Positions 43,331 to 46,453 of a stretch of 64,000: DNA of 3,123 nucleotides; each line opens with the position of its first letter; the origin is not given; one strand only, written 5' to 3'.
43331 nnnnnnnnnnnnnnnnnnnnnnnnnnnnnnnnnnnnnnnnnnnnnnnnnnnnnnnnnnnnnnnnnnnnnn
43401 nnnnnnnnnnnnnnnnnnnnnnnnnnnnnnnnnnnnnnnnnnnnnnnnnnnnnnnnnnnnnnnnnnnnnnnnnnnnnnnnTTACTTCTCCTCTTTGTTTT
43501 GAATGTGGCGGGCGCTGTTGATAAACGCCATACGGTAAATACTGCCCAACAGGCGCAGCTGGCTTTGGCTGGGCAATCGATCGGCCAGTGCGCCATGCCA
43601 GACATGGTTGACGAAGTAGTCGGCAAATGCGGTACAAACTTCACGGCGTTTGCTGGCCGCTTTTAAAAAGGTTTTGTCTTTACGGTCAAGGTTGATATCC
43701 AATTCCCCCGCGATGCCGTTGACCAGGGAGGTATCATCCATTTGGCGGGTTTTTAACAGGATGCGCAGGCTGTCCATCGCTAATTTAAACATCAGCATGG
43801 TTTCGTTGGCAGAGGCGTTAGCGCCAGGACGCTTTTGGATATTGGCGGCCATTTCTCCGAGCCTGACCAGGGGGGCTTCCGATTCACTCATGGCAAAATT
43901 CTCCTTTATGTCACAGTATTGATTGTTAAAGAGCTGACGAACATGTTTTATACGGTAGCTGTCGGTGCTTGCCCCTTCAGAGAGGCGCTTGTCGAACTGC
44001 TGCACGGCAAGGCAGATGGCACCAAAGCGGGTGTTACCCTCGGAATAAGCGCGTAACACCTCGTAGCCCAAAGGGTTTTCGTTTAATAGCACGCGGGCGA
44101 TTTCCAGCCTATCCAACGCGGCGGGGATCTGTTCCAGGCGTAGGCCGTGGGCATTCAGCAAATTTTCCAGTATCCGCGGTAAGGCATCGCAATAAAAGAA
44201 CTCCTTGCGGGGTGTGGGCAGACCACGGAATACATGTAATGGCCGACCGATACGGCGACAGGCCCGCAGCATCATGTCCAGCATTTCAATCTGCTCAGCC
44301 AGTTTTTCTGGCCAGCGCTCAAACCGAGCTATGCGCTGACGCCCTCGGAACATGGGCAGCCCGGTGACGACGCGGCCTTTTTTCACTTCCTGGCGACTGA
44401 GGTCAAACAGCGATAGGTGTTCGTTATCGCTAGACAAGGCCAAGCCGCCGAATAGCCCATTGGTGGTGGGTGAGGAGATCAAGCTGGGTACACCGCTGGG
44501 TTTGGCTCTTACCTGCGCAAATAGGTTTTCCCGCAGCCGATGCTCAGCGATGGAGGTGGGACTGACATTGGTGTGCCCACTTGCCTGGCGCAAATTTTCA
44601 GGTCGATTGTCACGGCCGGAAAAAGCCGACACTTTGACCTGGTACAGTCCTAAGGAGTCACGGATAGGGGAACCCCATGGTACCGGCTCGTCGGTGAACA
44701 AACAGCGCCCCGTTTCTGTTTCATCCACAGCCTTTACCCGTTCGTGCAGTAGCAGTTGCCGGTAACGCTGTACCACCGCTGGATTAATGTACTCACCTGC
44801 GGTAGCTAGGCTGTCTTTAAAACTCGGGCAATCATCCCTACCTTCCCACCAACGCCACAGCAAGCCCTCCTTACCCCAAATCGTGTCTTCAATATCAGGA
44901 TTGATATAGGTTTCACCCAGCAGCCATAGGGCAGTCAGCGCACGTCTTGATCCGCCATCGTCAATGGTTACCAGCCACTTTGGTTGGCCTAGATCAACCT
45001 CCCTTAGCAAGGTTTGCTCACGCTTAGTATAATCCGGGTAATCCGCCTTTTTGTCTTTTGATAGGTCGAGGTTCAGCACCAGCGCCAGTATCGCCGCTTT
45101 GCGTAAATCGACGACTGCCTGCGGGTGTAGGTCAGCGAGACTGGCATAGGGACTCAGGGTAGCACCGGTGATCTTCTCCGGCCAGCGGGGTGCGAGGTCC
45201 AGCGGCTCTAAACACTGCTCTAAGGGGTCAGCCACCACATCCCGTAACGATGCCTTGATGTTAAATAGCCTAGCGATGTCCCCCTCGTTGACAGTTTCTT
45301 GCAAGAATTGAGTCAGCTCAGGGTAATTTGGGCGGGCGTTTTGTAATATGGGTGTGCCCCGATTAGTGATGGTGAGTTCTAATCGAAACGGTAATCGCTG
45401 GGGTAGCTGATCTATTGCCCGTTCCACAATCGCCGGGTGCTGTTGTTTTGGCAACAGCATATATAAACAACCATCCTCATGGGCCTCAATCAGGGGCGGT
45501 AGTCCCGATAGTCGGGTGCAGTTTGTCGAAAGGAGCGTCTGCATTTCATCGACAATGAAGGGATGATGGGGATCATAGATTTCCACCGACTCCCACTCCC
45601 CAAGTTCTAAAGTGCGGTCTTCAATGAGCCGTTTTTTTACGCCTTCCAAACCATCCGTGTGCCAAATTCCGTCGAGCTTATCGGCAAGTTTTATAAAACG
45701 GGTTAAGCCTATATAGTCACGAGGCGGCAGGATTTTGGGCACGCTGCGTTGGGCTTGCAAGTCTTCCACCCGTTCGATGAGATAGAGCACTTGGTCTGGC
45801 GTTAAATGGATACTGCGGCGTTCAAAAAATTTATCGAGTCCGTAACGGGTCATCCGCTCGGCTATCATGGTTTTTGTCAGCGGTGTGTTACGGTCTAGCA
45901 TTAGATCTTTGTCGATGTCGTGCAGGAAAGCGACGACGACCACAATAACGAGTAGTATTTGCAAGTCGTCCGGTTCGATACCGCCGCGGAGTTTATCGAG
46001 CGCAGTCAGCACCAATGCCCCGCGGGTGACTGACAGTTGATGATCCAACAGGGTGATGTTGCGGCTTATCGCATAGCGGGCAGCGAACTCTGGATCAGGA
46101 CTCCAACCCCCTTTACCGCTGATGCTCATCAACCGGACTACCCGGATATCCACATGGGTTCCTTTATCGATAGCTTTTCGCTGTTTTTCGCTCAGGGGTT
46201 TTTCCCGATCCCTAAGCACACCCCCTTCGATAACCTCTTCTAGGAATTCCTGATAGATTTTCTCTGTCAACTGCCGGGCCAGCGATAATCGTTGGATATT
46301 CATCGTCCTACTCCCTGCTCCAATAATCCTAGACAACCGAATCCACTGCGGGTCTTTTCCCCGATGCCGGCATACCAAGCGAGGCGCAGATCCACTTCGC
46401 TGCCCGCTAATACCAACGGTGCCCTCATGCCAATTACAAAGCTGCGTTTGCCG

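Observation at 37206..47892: CRISPR-Cas locus with type I-D content (HD-containing large subunit, HD-less Cas3', WYL regulator) but a type I-B-like gene order and 28 bp repeats.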

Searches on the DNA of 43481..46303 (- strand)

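Call 94: search_dna_similar(query=L070:16400-20822:+, collection=plasmids, mode=near, max_evalue=0.001, max_rows=20)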
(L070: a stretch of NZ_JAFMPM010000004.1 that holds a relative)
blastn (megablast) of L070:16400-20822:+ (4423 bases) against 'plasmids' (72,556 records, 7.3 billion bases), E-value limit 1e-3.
In 1 record(s) the limit of 40 matching pieces per record was reached: places in those records are undercounted.
Records with a match: 1; places in all: 31; records where one place covers at least 80% of the query: 1.
Best place of each record, by identity: >=99% 1.
By first word of the organism name: Thiothrix 1.
By predicted mobility (MOB-suite, as given by PLSDB): non-mobilizable 1.
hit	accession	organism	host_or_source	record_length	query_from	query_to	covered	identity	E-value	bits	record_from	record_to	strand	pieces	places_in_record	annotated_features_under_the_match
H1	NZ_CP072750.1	Thiothrix fructosivorans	cell culture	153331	1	4423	100%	100.0%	0e+0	8168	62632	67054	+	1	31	none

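Call 95: search_dna_similar(query=L029:13450-17966:+, collection=plasmids, mode=near, max_evalue=0.001, max_rows=20)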
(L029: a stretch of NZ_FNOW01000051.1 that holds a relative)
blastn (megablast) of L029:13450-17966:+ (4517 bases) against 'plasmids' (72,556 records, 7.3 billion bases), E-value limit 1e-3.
No match.
